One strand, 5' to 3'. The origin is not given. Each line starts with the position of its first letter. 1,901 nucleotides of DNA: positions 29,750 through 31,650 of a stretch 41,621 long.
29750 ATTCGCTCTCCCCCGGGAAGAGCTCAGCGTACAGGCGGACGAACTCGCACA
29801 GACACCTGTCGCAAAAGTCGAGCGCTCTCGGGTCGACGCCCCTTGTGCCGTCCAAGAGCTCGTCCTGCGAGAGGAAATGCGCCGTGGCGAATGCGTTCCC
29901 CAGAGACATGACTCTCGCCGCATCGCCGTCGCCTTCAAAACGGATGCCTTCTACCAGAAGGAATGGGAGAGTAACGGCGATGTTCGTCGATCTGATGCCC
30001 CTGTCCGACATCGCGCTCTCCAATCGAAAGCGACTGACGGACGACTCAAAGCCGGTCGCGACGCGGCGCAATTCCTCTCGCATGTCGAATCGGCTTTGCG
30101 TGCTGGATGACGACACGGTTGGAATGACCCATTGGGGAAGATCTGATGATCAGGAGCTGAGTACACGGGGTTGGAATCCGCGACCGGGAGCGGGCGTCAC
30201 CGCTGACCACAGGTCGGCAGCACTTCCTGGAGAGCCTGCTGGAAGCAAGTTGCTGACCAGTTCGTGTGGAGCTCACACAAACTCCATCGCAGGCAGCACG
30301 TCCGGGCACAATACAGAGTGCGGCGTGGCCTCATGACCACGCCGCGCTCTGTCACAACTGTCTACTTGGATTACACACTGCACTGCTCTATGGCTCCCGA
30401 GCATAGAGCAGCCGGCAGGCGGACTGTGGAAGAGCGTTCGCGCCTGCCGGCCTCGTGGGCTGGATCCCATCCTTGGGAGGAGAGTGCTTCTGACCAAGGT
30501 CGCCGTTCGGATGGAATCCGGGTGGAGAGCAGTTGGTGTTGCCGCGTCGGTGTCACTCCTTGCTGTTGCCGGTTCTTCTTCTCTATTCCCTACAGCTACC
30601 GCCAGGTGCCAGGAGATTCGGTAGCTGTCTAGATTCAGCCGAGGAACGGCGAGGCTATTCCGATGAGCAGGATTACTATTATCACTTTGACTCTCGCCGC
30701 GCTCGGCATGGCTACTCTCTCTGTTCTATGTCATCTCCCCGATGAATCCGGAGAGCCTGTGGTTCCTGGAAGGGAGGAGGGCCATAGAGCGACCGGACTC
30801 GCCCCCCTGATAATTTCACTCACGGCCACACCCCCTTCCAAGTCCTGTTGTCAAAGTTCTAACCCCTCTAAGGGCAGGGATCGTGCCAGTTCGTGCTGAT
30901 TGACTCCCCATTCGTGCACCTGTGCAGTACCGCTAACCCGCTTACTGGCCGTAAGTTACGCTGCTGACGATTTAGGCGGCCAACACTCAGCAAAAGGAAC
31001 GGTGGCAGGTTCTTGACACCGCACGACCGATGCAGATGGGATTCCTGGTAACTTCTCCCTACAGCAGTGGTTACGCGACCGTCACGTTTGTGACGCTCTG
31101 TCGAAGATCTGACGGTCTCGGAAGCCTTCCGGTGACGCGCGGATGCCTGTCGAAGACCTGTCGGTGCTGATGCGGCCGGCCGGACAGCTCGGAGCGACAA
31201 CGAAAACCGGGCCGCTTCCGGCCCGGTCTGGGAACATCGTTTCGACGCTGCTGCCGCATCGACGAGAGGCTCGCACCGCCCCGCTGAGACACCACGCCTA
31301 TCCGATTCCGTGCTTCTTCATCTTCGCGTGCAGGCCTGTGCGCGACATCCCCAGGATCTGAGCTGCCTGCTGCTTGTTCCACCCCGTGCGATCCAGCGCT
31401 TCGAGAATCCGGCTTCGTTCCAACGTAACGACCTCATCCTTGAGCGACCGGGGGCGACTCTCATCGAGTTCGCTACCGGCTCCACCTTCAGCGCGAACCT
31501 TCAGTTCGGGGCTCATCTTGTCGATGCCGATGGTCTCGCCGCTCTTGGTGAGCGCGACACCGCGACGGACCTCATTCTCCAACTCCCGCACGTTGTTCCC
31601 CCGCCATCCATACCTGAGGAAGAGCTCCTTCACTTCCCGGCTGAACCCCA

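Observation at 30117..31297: Unusually long (1.18 kb) non-coding region between the sigma54 activator and the RiPP-like operon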

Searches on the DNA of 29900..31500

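Call 14: search_rna_families(source=window, start=29900, end=31500, threshold=evalue, max_evalue=10)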
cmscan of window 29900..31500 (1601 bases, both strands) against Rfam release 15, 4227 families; matches with E-value up to 10: 6.
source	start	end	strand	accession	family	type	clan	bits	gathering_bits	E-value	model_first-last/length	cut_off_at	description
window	30765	30842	-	RF04296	mir-485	Gene; miRNA;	CL00149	25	70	0.014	1-73/73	no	mir-485 microRNA precursor family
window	30385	30470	-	RF01723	Rhizobiales-2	Gene; sRNA;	-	22.1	40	7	1-103/103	no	Rhizobiales-2 RNA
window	30110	30198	+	RF01872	MEG3_2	Gene; lncRNA;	-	17.1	60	2.1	1-105/105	no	Maternally expressed 3 conserved region 2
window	30452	30513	+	RF01132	sR48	Gene; snRNA; snoRNA; CD-box;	-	16.7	40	7.2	1-59/59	no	Small nucleolar RNA sR48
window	29913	30003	-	RF01543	TB11Cs5H2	Gene; snRNA; snoRNA; HACA-box;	-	16.2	47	2.9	1-68/68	no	Trypanosomatid snoRNA TB11Cs5H2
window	30305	30348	-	RF00294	snoTBR17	Gene; snRNA; snoRNA; CD-box;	-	13.9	40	3.2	1-119/119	no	Small nucleolar RNA TBR17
